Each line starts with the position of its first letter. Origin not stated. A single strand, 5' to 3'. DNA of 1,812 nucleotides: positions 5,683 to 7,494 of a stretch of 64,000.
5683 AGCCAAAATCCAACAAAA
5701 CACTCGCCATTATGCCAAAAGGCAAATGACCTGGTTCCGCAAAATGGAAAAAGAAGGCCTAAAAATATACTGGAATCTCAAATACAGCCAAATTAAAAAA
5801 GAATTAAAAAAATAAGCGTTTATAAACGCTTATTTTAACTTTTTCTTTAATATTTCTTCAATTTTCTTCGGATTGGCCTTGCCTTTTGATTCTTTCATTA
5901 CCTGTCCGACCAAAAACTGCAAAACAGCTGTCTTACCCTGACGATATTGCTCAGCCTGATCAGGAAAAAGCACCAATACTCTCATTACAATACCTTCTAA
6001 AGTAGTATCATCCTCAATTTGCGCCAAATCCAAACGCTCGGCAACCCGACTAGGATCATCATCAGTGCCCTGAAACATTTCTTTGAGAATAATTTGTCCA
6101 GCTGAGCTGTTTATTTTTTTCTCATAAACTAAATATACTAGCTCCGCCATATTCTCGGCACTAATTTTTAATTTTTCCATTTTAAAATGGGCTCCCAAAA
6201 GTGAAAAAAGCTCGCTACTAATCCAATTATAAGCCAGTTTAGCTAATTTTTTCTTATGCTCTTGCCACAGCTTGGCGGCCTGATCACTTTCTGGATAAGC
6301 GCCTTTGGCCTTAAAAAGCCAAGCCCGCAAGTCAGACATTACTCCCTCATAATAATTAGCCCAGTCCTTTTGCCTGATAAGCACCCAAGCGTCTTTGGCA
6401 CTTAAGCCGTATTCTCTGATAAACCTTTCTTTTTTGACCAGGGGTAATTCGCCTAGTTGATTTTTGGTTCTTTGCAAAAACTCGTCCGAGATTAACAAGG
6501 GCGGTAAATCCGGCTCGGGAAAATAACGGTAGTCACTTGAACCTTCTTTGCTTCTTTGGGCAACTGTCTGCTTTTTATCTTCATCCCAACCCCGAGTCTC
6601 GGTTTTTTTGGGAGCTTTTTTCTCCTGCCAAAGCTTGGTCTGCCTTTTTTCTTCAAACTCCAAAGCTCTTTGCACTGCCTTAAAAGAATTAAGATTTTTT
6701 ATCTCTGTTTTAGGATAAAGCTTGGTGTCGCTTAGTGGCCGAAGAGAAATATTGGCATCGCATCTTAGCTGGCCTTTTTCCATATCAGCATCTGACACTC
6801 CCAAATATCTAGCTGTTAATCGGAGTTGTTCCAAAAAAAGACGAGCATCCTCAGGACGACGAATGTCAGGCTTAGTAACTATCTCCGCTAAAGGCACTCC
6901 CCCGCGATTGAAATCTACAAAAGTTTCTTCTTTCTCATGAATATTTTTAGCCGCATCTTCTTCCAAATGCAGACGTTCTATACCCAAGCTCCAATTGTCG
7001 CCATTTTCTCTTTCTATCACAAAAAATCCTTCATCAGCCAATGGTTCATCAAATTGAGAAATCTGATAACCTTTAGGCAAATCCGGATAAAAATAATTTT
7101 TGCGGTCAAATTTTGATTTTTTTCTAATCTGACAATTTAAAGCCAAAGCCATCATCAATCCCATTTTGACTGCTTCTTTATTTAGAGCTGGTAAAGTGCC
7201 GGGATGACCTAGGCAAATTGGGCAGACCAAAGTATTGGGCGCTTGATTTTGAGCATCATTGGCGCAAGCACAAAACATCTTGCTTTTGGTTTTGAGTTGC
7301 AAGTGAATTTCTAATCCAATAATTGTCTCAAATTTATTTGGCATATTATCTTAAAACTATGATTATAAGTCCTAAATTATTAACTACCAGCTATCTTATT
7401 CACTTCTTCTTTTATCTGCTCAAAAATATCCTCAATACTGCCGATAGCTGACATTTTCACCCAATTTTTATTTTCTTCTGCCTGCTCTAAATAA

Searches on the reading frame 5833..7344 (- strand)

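Call 56: search_protein_families(library=pfam, proteins=[window:5833-7344:-])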
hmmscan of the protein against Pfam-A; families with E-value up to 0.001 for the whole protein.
window:5833-7344:- (504 aa): 2 families
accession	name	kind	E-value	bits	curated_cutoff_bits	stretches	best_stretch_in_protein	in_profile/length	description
PF02934.20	GatB_N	-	2.8e-116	388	23.4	1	8-290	2-276/277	GatB/GatE catalytic domain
PF02637.23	GatB_Yqey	-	2e-35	122.3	27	1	366-503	11-148/148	GatB domain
